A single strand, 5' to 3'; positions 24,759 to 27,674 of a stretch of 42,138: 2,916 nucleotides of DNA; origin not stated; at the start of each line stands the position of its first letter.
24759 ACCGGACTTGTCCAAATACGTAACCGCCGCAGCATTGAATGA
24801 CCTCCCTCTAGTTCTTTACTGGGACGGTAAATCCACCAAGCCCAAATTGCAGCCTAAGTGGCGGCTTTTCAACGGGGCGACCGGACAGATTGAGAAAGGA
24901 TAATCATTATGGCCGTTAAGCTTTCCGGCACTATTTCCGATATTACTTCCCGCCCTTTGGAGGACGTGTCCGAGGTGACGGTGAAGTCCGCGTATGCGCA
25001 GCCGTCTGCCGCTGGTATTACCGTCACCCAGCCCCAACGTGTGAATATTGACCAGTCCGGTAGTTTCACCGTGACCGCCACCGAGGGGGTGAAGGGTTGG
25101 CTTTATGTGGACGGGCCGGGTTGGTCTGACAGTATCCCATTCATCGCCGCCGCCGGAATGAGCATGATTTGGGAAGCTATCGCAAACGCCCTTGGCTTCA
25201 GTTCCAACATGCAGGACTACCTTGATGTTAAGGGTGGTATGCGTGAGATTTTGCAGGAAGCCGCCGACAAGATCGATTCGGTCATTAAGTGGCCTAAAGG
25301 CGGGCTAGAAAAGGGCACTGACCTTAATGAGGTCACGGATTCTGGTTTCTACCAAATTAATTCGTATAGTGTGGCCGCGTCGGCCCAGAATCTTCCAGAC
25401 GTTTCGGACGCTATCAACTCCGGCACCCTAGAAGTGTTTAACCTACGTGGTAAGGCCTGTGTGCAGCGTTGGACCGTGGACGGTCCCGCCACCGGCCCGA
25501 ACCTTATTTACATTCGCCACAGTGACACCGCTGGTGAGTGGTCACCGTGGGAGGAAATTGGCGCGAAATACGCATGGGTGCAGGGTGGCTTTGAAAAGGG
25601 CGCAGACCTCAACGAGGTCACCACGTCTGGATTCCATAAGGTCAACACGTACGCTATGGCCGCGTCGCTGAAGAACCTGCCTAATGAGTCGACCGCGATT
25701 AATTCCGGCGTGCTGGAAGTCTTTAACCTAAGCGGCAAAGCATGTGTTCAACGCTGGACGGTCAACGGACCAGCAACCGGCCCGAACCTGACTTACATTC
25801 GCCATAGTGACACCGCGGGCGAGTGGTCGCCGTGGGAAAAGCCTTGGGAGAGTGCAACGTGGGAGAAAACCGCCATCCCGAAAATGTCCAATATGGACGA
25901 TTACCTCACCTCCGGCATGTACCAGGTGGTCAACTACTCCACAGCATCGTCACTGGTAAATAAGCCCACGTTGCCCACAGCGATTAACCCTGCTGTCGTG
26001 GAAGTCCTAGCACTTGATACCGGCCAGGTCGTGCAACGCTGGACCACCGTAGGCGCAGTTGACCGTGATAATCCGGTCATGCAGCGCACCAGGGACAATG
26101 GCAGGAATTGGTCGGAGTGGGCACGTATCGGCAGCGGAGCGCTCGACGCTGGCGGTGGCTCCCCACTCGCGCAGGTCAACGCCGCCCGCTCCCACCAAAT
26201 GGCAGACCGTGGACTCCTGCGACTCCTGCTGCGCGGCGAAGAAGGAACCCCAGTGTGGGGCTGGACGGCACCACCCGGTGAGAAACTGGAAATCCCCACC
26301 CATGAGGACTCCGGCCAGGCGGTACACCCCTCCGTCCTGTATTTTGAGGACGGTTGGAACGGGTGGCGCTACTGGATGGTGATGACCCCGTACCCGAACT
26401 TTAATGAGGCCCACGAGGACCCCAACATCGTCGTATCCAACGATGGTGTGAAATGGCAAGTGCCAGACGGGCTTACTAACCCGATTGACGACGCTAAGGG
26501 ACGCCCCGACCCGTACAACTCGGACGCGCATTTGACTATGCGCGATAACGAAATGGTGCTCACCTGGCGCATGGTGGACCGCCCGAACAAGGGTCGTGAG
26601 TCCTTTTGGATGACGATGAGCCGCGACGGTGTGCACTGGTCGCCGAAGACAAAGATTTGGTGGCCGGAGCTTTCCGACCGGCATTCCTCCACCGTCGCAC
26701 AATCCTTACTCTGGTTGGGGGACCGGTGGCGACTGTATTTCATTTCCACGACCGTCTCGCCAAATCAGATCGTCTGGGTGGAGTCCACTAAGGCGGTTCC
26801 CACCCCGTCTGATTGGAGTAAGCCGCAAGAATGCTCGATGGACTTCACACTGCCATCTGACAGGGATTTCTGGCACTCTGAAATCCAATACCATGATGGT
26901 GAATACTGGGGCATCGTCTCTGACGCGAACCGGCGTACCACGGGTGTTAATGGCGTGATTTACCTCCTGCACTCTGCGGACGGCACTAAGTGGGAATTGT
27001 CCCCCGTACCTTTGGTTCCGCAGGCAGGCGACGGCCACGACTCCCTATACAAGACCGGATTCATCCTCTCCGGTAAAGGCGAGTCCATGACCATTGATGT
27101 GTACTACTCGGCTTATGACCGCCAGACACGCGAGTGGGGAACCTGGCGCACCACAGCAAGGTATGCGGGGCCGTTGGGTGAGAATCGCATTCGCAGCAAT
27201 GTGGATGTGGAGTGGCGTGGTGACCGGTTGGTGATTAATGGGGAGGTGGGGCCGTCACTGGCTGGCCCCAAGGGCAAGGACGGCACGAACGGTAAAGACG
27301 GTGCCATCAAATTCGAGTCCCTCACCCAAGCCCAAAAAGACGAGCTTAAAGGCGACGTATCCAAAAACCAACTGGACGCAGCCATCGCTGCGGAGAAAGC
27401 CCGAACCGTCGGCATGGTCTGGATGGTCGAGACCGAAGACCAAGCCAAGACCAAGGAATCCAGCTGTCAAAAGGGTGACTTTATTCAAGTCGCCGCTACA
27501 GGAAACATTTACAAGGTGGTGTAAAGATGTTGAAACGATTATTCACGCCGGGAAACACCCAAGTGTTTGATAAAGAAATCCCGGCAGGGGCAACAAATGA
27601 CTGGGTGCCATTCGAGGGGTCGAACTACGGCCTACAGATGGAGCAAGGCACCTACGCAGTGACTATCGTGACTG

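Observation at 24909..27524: Tail fibre combining a triplicated about 85-aa module, a BNR/Asp-box sialidase-like beta-propeller and a collagen-like segment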

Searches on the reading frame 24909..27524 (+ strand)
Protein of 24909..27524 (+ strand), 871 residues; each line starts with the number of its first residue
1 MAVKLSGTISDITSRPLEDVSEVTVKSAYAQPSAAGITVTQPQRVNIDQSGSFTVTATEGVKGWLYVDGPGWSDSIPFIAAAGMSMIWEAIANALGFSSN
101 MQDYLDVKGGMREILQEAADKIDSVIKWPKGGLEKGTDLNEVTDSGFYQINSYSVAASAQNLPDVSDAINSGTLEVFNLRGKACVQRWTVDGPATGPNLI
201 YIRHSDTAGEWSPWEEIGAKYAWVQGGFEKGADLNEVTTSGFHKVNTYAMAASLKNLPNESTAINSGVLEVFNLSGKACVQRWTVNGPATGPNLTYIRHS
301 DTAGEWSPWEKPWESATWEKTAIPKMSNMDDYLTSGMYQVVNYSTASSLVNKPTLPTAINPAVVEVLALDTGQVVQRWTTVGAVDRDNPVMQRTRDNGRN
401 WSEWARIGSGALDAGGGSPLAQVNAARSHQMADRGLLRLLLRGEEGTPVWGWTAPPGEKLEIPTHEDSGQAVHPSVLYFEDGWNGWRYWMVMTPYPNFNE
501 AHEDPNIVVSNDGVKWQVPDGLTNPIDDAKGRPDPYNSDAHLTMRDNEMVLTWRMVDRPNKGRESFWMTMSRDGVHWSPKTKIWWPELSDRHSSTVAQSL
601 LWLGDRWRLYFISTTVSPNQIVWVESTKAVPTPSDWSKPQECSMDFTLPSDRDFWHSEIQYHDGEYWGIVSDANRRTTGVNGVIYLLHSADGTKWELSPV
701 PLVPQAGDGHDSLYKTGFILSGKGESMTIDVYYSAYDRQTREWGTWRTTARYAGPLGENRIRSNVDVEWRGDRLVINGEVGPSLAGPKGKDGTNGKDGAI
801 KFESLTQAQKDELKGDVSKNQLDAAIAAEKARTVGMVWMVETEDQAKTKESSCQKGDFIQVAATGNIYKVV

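Call 3: search_protein_families(library=pfam, proteins=[window:24909-27524:+], max_evalue=1)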
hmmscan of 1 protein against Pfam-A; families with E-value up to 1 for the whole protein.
window:24909-27524:+ (871 aa): 0 families

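Call 4: search_protein_families(library=phrogs, proteins=[window:24909-27524:+], max_evalue=0.01)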
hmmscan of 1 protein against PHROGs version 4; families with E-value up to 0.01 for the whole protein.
window:24909-27524:+ (871 aa): 3 families
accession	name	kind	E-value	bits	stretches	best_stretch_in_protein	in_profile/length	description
phrog_37952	-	unknown function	2.7e-28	99.9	1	461-737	380-681/706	-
phrog_3971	-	unknown function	1.6e-19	71.1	3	319-417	93-187/331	-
phrog_18185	-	tail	8e-08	33.2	1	4-105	3-104/399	tail fiber protein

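Call 6: search_dna_similar(query=window:24909-27524:+, collection=phages, mode=protein, max_rows=40)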
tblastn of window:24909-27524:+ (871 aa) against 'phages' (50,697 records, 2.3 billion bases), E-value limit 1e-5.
Records with a match: 11; places in all: 11; records where one place covers at least 80% of the query: 0.
Best place of each record, by identity: <60% 11.
By first word of the organism name: Arthrobacter 3; Microbacterium 2; Peduovirus 2; Yersinia 2; Terrisporobacter 1; Vibrio 1.
By host as written in the record: - 3; Microbacterium paraoxydans NWU1 2; Arthrobacter globiformis NRRL B-2979 SEA 2; Arthrobacter globiformis B-2979 1; Yersinia pestis 1; Terrisporobacter petrolearius ELB 1; Vibrio campbellii HY01 1.
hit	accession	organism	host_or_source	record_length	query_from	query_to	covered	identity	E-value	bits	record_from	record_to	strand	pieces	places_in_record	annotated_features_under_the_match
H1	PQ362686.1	Arthrobacter phage Ranunculus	Arthrobacter globiformis B-2979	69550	453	748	34%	37.6%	2e-48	193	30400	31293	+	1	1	34: minor tail protein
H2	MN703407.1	Microbacterium phage Leaf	Microbacterium paraoxydans NWU1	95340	457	751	34%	35.7%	2e-47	190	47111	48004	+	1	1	77: minor tail protein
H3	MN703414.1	Microbacterium phage Dewdrop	Microbacterium paraoxydans NWU1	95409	457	751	34%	35.7%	2e-47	190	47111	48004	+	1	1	77: minor tail protein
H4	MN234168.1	Arthrobacter phage Ingrid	Arthrobacter globiformis NRRL B-2979 SEA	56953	453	754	35%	32.5%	1e-39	165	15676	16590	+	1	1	21: minor tail protein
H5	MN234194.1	Arthrobacter phage Loretta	Arthrobacter globiformis NRRL B-2979 SEA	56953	453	754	35%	32.5%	1e-39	165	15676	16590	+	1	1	21: minor tail protein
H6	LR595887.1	Peduovirus P24A7b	-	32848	171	407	27%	29.0%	3e-10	70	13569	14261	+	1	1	Phage tail fiber protein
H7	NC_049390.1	Peduovirus P24A7b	-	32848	171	407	27%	29.0%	3e-10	70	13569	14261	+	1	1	tail fiber protein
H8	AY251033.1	Yersinia phage L-413C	-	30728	171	407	27%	29.0%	1e-9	68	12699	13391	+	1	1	H: gpH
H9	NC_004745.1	Yersinia phage L-413C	Yersinia pestis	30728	171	407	27%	29.0%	1e-9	68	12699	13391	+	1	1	H: tail fiber protein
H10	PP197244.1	Terrisporobacter phage TPELB_ph1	Terrisporobacter petrolearius ELB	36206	460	695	27%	28.0%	3e-17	93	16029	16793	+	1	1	hypothetical protein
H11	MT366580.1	Vibrio phage HY01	Vibrio campbellii HY01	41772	472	602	15%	39.6%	1e-18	98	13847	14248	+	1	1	hypothetical protein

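Call 7: search_solved_structures(query=window:24909-27524:+, max_evalue=1, show_alignments=2)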
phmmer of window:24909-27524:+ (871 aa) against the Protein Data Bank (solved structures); distinct sequences matched with E-value up to 1: 3.
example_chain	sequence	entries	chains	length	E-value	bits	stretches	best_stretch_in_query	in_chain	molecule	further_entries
6n1a_A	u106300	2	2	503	4.4e-19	71.1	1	465-580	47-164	Carbohydrate-binding protein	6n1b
2af6_A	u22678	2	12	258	0.05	14.6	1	175-217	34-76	Thymidylate synthase thyX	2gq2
3gwc_A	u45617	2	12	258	0.051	14.6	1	175-217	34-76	Thymidylate synthase thyX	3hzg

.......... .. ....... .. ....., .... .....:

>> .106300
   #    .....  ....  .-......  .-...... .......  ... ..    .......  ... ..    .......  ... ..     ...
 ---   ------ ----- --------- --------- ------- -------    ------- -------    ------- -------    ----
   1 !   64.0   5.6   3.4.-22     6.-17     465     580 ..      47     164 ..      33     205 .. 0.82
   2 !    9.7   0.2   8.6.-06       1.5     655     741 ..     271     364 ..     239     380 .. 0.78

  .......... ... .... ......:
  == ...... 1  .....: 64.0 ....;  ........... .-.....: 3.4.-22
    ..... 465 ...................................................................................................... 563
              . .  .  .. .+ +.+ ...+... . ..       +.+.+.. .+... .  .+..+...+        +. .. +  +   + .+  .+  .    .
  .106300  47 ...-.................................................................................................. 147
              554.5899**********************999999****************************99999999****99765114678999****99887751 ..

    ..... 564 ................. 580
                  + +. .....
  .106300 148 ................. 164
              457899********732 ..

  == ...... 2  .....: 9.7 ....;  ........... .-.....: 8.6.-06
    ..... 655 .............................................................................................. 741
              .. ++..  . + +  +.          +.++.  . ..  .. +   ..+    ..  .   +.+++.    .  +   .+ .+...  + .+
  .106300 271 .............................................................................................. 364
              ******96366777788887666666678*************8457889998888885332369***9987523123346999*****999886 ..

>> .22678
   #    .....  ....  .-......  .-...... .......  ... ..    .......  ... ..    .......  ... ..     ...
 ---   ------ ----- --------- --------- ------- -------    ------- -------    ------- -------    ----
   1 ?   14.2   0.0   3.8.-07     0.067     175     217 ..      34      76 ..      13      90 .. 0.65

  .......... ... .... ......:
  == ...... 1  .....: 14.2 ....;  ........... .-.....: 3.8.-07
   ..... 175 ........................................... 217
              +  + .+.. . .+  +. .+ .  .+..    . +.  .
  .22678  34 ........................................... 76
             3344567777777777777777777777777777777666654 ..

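Call 18: find_homologous_proteins(query=window:24909-27524:+, max_evalue=0.00001)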
Query window:24909-27524:+ (871 aa): 42 proteins with E <= 0.00001 among 8000 candidates.
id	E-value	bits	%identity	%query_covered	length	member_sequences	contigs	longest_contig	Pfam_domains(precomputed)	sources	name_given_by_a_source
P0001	0.0e+0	1974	97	100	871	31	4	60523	-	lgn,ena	-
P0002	0.0e+0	1214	94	62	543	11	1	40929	-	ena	-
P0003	0.0e+0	1108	71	67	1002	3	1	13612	-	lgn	-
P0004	1.3e-150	521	42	61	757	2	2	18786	-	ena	-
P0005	8.2e-144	499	37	71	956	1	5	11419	-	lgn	-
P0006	1.7e-142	494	42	61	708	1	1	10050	-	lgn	-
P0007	1.6e-138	481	46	51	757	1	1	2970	-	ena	-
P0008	5.9e-138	479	46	51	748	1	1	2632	-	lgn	-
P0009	1.2e-135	472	36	70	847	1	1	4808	-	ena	-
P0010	4.8e-126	440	43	61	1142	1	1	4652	PF13472.13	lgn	-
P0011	2.8e-122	428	40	64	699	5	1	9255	-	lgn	-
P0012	5.0e-117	410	37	61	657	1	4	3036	-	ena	-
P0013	1.1e-113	399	45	51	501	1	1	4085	-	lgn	-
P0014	8.1e-99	350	35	72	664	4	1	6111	-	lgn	-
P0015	2.5e-98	348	59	36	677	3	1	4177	-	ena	-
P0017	3.8e-74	268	49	37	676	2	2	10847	PF01522.27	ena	-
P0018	4.9e-67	245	45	36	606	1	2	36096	-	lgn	-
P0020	6.1e-63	231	42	36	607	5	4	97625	-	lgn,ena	-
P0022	3.8e-50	189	44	32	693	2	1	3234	PF01522.27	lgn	-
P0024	5.7e-35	139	52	15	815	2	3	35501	PF13472.13,PF00657.29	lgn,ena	-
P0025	1.9e-32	130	36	32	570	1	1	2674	PF13385.14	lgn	-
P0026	9.8e-32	128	31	31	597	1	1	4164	PF18454.8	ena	-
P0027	2.4e-30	123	34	29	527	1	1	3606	PF22847.3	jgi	jgi:hypothetical protein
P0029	6.1e-28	115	35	30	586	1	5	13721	PF04616.21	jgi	jgi:hypothetical protein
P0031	3.3e-25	106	30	37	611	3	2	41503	-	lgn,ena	-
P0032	9.4e-25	105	43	21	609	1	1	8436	PF01522.27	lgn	-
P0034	6.1e-24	102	37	21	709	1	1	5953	PF25692.2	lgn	-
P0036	7.4e-23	99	34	37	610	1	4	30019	PF01522.27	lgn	-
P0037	1.6e-22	97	43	18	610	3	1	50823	PF01522.27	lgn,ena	-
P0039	1.0e-19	88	30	35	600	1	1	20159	-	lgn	-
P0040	9.4e-17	78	35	18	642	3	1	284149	PF01522.27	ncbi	ncbi:polysaccharide deacetylase family protein [Corynebacterium guaraldiae]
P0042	7.2e-12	62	37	16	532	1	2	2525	-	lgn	-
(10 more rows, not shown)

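Call 22: search_protein_families(library=pfam, proteins=[P0029, P0026, P0034, P0027, P0017, P0010, P0024, P0025], max_evalue=0.01)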
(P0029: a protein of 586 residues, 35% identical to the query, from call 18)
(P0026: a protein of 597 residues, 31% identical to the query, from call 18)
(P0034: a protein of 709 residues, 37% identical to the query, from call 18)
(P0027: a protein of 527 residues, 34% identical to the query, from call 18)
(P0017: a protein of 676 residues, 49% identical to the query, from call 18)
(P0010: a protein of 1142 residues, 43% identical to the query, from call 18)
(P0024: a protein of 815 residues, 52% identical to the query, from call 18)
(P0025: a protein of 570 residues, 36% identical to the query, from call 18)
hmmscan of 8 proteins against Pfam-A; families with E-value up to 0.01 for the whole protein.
P0029 (586 aa): 1 family
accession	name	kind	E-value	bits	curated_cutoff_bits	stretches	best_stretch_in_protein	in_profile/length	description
PF04616.20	Glyco_hydro_43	-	3.6e-06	27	32.2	1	125-273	77-223/288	Glycosyl hydrolases family 43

P0026 (597 aa): 3 families
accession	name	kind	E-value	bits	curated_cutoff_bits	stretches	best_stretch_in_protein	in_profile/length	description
PF18454.7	Mtd_N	-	9.5e-09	35.5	26.3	1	6-46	2-37/37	Major tropism determinant N-terminal domain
PF04616.20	Glyco_hydro_43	-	3.3e-05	23.8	32.2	1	195-397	4-206/288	Glycosyl hydrolases family 43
PF13088.12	BNR_2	-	0.0038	17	31.4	0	174-245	190-254/277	BNR repeat-like domain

P0034 (709 aa): 2 families
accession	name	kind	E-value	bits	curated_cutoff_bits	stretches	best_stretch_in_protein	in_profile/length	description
PF25692.1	Phage_depo_C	-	1.2e-12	48.5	25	2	638-706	22-90/90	Phage depolymerase C-terminal beta sandwich domain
PF11839.13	Alanine_zipper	-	0.004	17.8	23.1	1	22-58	28-64/69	Alanine-zipper, major outer membrane lipoprotein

P0027 (527 aa): 1 family
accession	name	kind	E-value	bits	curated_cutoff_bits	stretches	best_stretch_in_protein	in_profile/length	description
PF00251.26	Glyco_hydro_32N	-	0.00059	19.9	22.1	1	121-177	7-65/307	Glycosyl hydrolases family 32 N-terminal domain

P0017 (676 aa): 1 family
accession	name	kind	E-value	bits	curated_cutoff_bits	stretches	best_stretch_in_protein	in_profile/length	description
PF01522.26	Polysacc_deac_1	-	4.1e-09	36.9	23.1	1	340-418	3-75/124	Polysaccharide deacetylase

P0010 (1142 aa): 2 families
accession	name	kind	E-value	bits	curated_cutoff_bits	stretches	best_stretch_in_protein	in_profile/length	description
PF13472.12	Lipase_GDSL_2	-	6.7e-16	59.7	32.9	1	952-1119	2-177/178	GDSL-like Lipase/Acylhydrolase family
PF17182.10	OSK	-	0.00025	20.8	27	1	1013-1092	72-151/202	OSK domain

P0024 (815 aa): 3 families
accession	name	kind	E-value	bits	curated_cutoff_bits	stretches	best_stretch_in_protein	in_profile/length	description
PF13472.12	Lipase_GDSL_2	-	4.8e-15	56.9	32.9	1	570-740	1-178/178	GDSL-like Lipase/Acylhydrolase family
PF00657.28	Lipase_GDSL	-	2.8e-11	44.4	23.6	1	568-744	1-207/208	GDSL-like Lipase/Acylhydrolase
PF25230.1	DUF7846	-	0.0007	19.9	26.3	0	184-207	44-67/177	Domain of unknown function (DUF7846)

P0025 (570 aa): 1 family
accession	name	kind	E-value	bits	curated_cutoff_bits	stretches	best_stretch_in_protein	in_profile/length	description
PF13385.13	Laminin_G_3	-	8e-09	36.2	27.6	1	432-560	15-150/151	Concanavalin A-like lectin/glucanases superfamily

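Call 23: search_protein_families(library=ncbifam, proteins=[window:24909-27524:+], max_evalue=1)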
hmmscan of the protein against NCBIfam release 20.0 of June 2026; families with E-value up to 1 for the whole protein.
window:24909-27524:+ (871 aa): 0 families

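Call 31: find_encoding_contigs(protein=P0001, flank=6000, max_places=4)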
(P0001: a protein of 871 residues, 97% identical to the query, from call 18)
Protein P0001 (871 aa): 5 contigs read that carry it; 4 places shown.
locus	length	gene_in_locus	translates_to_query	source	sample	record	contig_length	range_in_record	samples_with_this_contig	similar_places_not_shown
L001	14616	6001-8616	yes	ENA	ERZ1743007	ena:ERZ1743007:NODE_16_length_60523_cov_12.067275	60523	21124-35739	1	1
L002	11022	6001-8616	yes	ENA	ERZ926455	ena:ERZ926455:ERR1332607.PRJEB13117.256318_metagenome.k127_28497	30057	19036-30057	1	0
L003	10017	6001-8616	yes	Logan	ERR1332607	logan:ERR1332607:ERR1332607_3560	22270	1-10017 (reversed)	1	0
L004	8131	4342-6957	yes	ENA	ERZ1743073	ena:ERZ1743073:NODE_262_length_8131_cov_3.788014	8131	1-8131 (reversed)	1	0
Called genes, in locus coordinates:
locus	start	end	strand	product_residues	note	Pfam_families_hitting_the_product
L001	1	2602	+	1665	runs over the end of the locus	-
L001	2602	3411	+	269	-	-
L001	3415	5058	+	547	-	PF14594:Sipho_Gp37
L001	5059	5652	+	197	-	-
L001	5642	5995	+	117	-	-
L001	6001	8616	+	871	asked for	-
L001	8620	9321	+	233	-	-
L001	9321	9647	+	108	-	-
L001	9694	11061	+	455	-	PF01551:Peptidase_M23, PF01183:Glyco_hydro_25, PF27131:Rv3766_C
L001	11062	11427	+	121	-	-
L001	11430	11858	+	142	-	-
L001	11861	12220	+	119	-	-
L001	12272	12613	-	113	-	-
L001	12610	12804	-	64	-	-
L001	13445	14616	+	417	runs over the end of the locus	PF00534:Glycos_transf_1, PF13692:Glyco_trans_1_4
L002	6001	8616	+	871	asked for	-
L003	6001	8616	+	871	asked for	-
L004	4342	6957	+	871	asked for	-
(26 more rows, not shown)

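Call 80: get_annotated_region(hit=H1, flank=4000)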
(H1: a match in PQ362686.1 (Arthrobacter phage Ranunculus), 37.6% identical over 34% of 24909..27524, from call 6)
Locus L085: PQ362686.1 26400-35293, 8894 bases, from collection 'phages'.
description: Arthrobacter phage Ranunculus, complete genome.
organism: Arthrobacter phage Ranunculus (NCBI taxid 3374963)
taxonomy: Viruses; Duplodnaviria; Heunggongvirae; Uroviricota; Caudoviricetes
host: Arthrobacter globiformis B-2979; source: soil; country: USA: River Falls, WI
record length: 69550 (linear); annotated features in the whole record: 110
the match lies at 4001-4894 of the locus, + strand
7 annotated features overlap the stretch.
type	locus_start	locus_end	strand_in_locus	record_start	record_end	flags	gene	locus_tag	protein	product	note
CDS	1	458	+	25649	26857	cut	31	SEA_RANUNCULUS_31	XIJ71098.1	minor tail protein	-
CDS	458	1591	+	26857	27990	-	32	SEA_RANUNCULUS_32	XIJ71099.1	minor tail protein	-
CDS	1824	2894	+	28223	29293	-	33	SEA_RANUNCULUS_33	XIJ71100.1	minor tail protein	-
CDS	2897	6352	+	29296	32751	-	34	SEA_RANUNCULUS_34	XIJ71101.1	minor tail protein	-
CDS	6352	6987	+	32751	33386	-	35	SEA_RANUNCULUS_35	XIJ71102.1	hypothetical protein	-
CDS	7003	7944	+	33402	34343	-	36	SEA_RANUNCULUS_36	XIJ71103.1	minor tail protein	-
CDS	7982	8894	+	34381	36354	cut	37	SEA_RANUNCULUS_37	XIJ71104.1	minor tail protein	-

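Call 85: search_protein_families(library=pfam, proteins=[P0015, P0018, P0020, P0031, P0039, P0042, P0022, P0032, P0036, P0040], max_evalue=0.01)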
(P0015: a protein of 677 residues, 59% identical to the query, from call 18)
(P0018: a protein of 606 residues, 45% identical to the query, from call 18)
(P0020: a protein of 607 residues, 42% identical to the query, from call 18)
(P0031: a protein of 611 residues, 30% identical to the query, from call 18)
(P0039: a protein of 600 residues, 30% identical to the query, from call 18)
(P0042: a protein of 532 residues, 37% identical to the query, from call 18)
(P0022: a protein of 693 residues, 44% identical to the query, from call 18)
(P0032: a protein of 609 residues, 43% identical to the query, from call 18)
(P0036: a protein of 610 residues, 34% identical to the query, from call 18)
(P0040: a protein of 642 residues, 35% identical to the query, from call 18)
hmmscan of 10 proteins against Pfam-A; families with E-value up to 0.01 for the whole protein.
P0015 (677 aa): 0 families

P0018 (606 aa): 0 families

P0020 (607 aa): 0 families

P0031 (611 aa): 0 families

P0039 (600 aa): 0 families

P0042 (532 aa): 0 families

P0022 (693 aa): 1 family
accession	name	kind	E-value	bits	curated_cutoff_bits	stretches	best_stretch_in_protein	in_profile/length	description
PF01522.26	Polysacc_deac_1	-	9e-13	48.7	23.1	1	346-457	3-103/124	Polysaccharide deacetylase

P0032 (609 aa): 1 family
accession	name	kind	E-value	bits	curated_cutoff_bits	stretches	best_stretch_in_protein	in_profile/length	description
PF01522.26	Polysacc_deac_1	-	3.3e-07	30.7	23.1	1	370-475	7-105/124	Polysaccharide deacetylase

P0036 (610 aa): 1 family
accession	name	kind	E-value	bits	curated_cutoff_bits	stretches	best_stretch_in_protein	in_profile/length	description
PF01522.26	Polysacc_deac_1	-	4.6e-06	27.1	23.1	1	371-476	7-105/124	Polysaccharide deacetylase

P0040 (642 aa): 1 family
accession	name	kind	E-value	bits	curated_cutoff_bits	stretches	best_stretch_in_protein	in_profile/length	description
PF01522.26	Polysacc_deac_1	-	7.9e-09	36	23.1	1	289-404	3-105/124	Polysaccharide deacetylase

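Call 86: find_encoding_contigs(protein=P0037, flank=7000, max_places=2)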
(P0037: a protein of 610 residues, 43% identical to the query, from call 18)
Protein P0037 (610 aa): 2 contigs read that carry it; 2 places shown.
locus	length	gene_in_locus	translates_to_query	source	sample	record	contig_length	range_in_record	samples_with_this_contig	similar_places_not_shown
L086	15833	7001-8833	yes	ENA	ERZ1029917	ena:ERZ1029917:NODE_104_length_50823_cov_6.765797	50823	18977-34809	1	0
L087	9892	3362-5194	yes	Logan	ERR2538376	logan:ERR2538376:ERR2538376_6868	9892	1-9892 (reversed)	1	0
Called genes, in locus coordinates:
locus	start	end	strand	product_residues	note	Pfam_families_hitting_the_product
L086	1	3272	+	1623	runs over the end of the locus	PF10145:PhageMin_Tail, PF20155:TMP_3 (weak)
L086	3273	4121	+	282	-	-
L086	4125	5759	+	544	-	PF14594:Sipho_Gp37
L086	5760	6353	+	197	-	-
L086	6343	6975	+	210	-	-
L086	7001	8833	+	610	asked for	PF01522:Polysacc_deac_1 (weak)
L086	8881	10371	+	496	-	PF01551:Peptidase_M23, PF01183:Glyco_hydro_25, PF27131:Rv3766_C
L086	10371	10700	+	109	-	-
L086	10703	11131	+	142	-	-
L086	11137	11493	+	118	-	-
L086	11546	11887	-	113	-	-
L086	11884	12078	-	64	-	-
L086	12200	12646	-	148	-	-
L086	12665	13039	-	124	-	-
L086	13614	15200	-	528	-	PF00561:Abhydrolase_1, PF08386:Abhydrolase_4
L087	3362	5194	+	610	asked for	PF01522:Polysacc_deac_1 (weak)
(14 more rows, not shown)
